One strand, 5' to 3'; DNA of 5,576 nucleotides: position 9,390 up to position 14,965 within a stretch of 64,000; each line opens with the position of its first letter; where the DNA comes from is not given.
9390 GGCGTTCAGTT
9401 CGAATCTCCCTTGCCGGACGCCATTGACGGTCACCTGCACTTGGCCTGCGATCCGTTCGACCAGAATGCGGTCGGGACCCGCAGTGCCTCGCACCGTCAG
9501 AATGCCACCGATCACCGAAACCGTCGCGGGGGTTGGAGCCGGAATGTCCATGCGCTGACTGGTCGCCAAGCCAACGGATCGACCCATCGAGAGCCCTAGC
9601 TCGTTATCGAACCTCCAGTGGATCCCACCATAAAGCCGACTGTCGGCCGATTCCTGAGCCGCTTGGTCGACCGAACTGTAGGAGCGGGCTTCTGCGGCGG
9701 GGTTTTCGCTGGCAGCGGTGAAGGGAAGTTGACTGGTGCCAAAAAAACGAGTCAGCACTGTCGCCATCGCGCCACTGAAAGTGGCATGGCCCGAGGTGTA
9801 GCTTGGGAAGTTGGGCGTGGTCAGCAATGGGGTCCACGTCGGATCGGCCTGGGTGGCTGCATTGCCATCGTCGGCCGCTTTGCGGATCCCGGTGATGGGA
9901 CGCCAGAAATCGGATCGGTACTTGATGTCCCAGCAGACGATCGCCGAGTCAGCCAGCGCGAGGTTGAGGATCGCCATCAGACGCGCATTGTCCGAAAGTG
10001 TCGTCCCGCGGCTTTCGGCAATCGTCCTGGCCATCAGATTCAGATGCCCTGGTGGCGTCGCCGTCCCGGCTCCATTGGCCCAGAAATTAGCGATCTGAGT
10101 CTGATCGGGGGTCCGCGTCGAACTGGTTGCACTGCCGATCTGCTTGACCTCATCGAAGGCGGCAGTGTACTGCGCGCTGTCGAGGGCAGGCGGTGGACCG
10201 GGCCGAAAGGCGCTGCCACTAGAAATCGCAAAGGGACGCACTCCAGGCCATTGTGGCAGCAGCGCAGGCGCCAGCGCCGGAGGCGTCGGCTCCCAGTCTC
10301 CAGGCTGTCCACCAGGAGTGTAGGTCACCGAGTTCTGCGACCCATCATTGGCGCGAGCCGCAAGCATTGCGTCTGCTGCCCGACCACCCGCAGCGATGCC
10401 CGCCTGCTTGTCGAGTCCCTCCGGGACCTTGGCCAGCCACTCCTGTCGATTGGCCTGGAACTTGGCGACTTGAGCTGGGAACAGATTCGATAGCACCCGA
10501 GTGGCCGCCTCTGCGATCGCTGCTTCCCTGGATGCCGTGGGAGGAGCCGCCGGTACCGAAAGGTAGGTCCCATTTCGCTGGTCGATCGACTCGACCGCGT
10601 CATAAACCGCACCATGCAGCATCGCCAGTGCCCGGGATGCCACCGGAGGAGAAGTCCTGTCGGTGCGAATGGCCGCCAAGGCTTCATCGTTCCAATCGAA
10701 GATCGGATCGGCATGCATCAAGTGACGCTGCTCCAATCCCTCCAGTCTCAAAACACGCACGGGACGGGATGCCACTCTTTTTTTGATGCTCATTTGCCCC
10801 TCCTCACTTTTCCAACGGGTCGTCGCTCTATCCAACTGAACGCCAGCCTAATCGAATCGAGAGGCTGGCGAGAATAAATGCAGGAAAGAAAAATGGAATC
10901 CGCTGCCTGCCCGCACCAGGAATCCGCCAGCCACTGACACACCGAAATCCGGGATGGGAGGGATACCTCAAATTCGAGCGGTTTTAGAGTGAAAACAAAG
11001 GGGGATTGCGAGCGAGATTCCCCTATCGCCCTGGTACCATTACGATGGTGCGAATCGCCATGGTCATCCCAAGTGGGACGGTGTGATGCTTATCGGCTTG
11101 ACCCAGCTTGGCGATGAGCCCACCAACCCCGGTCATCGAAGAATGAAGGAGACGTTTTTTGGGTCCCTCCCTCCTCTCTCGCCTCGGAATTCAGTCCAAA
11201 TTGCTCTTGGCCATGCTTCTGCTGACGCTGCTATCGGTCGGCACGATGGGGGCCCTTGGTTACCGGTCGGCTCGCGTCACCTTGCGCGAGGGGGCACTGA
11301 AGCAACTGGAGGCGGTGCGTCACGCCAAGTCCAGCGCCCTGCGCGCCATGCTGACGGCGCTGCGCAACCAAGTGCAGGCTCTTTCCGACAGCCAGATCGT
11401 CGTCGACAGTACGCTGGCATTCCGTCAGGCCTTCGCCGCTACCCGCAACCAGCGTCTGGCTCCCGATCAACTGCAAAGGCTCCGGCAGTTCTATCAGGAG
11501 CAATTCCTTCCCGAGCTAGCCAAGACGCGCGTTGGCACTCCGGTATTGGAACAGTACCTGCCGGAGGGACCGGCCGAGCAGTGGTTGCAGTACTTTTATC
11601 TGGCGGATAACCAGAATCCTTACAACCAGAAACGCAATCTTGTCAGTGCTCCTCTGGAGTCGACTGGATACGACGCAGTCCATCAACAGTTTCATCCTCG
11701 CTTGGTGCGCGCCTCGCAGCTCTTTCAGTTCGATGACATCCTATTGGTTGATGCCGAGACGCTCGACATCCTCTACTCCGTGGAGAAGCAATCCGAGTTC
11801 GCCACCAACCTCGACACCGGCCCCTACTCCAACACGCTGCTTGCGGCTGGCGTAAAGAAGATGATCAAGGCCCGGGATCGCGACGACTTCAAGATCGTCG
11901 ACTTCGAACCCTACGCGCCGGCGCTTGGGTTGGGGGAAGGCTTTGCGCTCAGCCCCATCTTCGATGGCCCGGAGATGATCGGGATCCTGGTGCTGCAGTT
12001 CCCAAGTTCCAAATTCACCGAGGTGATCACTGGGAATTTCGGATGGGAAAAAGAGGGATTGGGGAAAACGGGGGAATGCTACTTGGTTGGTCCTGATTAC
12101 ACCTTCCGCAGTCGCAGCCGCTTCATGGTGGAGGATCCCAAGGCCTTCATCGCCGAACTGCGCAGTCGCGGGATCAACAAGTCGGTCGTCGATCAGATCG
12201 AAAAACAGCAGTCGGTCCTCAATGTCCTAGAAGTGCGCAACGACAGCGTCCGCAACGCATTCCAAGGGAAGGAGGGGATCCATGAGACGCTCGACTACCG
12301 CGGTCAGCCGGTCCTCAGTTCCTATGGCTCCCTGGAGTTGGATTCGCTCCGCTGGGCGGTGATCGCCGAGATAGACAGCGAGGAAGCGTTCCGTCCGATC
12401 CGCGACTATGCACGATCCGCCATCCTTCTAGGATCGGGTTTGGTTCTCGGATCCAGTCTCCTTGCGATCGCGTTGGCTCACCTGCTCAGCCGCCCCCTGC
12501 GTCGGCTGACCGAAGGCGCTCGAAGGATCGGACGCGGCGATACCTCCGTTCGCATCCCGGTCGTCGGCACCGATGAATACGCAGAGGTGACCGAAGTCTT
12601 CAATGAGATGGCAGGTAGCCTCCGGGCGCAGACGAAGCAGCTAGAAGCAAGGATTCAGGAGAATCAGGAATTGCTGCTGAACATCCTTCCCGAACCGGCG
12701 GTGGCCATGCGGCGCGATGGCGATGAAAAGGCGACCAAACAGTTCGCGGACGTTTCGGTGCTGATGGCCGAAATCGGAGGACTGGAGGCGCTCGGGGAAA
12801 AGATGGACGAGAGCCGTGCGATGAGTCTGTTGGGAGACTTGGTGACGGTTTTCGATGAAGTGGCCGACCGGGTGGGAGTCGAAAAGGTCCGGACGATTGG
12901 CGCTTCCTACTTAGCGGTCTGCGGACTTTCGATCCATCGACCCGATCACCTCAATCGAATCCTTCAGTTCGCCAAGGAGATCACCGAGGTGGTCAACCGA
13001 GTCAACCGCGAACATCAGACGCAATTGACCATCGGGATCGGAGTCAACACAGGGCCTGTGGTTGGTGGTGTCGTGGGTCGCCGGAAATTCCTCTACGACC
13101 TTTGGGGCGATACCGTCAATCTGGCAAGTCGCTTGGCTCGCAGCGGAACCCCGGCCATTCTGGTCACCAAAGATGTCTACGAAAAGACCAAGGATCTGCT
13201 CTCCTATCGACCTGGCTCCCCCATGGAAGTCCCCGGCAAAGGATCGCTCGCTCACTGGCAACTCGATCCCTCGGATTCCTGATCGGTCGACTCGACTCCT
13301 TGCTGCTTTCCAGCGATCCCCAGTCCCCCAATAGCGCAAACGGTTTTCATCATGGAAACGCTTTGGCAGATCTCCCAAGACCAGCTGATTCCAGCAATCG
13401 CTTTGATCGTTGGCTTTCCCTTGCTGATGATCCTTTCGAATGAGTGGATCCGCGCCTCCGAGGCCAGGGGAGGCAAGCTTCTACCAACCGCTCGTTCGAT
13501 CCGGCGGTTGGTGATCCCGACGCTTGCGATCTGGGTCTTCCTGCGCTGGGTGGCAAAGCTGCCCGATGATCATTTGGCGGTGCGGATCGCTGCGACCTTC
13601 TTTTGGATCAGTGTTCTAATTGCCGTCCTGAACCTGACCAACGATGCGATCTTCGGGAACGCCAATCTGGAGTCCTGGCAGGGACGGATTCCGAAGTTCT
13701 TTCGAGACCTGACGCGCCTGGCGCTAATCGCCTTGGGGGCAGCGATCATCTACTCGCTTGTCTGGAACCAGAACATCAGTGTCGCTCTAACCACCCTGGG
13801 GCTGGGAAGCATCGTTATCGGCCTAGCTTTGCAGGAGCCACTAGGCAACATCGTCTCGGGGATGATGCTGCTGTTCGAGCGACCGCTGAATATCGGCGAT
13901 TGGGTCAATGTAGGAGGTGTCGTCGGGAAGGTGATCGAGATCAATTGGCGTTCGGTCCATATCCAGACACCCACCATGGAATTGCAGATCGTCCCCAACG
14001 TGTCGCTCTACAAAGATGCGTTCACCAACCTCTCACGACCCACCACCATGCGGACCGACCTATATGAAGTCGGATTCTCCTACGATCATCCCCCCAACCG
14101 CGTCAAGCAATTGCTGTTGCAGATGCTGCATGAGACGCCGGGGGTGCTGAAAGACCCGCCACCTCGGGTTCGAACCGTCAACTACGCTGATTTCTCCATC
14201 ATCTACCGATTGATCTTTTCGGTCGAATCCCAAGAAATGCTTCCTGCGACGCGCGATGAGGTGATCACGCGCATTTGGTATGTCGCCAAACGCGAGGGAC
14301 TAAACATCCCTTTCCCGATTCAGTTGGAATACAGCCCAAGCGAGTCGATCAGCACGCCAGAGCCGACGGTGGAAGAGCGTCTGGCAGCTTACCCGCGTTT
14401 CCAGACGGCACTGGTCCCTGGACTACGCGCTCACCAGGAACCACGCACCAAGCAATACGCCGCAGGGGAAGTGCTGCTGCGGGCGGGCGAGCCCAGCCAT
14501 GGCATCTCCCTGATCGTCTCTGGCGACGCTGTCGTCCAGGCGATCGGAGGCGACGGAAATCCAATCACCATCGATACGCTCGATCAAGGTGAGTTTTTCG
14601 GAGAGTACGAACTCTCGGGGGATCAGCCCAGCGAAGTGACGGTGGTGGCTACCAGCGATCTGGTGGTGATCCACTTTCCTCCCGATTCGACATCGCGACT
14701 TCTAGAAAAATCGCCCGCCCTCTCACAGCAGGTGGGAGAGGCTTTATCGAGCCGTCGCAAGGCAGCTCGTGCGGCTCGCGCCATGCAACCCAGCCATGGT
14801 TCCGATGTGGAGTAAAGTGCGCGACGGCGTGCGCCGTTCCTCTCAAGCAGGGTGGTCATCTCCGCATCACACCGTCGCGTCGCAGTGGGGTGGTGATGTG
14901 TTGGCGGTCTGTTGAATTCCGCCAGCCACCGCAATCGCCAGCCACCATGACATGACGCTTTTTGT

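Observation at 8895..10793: PAP2/vanadium-haloperoxidase-like catalytic domain fused to an RTX calcium-binding repeat tail; no N-terminal signal peptide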

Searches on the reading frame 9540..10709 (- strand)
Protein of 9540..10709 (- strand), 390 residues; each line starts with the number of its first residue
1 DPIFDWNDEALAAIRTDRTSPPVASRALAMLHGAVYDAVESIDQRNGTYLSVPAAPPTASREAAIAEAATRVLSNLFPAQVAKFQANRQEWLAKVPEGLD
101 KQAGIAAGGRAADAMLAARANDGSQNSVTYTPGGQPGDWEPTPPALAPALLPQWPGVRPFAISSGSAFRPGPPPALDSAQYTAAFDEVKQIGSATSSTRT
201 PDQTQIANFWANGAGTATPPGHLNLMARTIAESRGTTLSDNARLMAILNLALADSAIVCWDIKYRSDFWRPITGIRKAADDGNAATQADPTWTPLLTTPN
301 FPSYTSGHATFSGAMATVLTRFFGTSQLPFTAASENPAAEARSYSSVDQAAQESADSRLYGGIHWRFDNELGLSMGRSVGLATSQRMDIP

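Call 39: search_solved_structures(query=window:9540-10709:-, max_evalue=0.01, show_alignments=3)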
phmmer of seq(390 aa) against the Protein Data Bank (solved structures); distinct sequences matched with E-value up to 0.01: 11.
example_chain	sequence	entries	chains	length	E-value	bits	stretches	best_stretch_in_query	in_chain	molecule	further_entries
4cit_A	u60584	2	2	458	2.3e-45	158.9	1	17-382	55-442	VANADIUM-DEPENDENT HALOPEROXIDASE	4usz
1idu_A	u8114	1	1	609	2e-22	83.5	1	18-324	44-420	VANADIUM CHLOROPEROXIDASE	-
1vne_A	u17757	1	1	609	2e-22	83.4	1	18-324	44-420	VANADIUM CHLOROPEROXIDASE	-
1idq_A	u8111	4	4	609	2.3e-22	83.3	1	18-324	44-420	VANADIUM CHLOROPEROXIDASE | VANADIUM-CONTAINING CHLOROPEROXIDASE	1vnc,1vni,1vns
3bb0_A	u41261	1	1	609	2.3e-22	83.3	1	18-324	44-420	Vanadium chloroperoxidase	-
1vnf_A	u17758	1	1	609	2.1e-21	80.1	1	18-324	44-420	VANADIUM CHLOROPEROXIDASE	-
1vnh_A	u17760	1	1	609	4.8e-21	78.9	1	18-324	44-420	VANADIUM CHLOROPEROXIDASE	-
1vng_A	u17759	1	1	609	8.5e-21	78.1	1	18-324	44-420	VANADIUM CHLOROPEROXIDASE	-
9ptr_A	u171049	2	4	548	5.5e-07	32.6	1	225-380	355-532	Vanadium-dependent haloperoxidase | Vanadium haloperoxidase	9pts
1qi9_A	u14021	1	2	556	0.00036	23.4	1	268-383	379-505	Vanadium-dependent bromoperoxidase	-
8cxl_A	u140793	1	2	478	0.0017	21.2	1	151-380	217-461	NapH3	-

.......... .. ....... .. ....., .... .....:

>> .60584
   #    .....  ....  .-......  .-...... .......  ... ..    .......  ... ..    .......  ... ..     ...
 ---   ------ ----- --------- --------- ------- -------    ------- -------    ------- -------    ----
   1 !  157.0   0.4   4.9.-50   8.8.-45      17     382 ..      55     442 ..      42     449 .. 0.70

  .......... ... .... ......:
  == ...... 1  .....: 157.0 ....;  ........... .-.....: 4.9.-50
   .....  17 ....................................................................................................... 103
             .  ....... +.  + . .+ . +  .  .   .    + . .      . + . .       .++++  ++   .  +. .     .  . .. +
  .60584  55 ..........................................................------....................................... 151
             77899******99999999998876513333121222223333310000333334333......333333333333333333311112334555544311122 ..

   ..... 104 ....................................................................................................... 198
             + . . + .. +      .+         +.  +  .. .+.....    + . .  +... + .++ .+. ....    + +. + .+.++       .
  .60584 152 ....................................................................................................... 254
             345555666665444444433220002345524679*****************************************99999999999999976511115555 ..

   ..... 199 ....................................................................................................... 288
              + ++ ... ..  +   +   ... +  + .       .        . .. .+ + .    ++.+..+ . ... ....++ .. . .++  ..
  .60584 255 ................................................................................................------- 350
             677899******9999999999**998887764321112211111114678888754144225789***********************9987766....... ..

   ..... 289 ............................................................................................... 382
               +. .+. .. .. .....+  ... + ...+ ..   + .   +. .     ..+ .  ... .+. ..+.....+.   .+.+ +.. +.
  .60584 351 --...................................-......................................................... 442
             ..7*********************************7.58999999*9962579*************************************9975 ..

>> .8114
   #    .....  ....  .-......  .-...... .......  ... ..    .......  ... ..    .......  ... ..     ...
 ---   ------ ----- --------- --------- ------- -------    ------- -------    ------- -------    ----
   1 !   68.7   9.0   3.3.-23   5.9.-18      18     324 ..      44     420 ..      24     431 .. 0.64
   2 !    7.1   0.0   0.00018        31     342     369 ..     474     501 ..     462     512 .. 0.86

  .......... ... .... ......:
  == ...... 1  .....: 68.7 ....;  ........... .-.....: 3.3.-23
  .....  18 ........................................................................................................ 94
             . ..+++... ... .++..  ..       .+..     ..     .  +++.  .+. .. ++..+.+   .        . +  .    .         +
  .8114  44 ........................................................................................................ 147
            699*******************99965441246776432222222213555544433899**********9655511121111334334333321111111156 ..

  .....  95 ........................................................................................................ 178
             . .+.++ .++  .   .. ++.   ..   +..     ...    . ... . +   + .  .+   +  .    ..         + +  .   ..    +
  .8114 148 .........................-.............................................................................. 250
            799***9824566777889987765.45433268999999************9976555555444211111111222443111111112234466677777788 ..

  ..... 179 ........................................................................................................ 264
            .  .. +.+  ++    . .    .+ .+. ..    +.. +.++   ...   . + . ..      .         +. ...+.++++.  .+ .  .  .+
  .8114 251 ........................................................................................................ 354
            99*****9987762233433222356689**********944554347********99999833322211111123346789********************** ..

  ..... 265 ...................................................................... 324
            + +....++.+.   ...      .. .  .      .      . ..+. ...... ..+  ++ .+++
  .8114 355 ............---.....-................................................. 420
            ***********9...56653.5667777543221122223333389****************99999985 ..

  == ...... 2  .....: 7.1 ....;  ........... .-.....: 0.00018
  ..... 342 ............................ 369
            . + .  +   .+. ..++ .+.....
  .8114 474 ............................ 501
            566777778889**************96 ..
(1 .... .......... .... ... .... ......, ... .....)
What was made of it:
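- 9897..9923 (-): Motif 1, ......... (K291, R298). W288 lies three residues upstream. Aligns to CiVCPO W350, K353 and R360 (call 39).
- Closest known: Curvularia inaequalis vanadium chloroperoxidase. Same: All vanadate ligands and the pocket residues W350, F397 and D500 have identical counterparts (call 39).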

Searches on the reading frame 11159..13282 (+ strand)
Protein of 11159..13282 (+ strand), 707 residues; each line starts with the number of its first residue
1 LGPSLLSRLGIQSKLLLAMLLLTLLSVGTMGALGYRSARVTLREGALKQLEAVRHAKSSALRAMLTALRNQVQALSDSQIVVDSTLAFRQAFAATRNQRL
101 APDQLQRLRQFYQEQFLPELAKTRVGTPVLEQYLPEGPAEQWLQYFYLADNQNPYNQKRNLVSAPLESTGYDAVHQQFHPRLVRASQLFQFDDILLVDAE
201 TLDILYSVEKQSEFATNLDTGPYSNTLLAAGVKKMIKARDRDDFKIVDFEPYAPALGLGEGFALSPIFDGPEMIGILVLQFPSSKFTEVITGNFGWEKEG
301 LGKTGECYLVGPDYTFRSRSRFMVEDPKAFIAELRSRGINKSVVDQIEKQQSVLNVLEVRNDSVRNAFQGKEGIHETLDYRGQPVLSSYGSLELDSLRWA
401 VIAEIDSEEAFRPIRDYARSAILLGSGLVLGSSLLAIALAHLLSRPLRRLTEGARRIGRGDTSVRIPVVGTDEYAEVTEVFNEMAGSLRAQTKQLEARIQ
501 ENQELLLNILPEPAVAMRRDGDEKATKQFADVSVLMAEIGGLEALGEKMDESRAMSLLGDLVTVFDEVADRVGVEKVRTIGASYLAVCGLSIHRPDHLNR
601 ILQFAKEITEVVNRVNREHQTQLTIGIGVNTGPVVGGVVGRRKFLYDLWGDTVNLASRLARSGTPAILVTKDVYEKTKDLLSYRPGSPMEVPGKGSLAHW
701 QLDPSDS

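Call 15: search_protein_families(library=pfam, proteins=[window:11159-13282:+], max_evalue=0.001)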
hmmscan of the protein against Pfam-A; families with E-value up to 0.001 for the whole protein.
window:11159-13282:+ (707 aa): 2 families
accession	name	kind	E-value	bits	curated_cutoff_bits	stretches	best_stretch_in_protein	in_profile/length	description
PF00211.25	Guanylate_cyc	-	2.5e-37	128.7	21.9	1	527-702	4-181/183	Adenylate and Guanylate cyclase catalytic domain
PF00672.30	HAMP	-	1.7e-15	57.5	25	1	439-490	2-53/53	HAMP domain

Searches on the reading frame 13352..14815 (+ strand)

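Call 15: search_protein_families(library=pfam, proteins=[window:13352-14815:+], max_evalue=0.001)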
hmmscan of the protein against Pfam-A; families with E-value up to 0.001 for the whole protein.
window:13352-14815:+ (487 aa): 3 families
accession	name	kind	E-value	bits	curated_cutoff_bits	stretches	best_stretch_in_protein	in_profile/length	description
PF00924.24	MS_channel_2nd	-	1.1e-21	77.1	20.2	1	164-229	3-68/68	Mechanosensitive ion channel, beta-domain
PF00027.35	cNMP_binding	-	1.9e-17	63.4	27.5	1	367-453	2-88/89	Cyclic nucleotide-binding domain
PF21082.3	MS_channel_3rd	-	1.7e-10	41.6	21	1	238-319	3-88/88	Mechanosensitive ion channel MscS, C-terminal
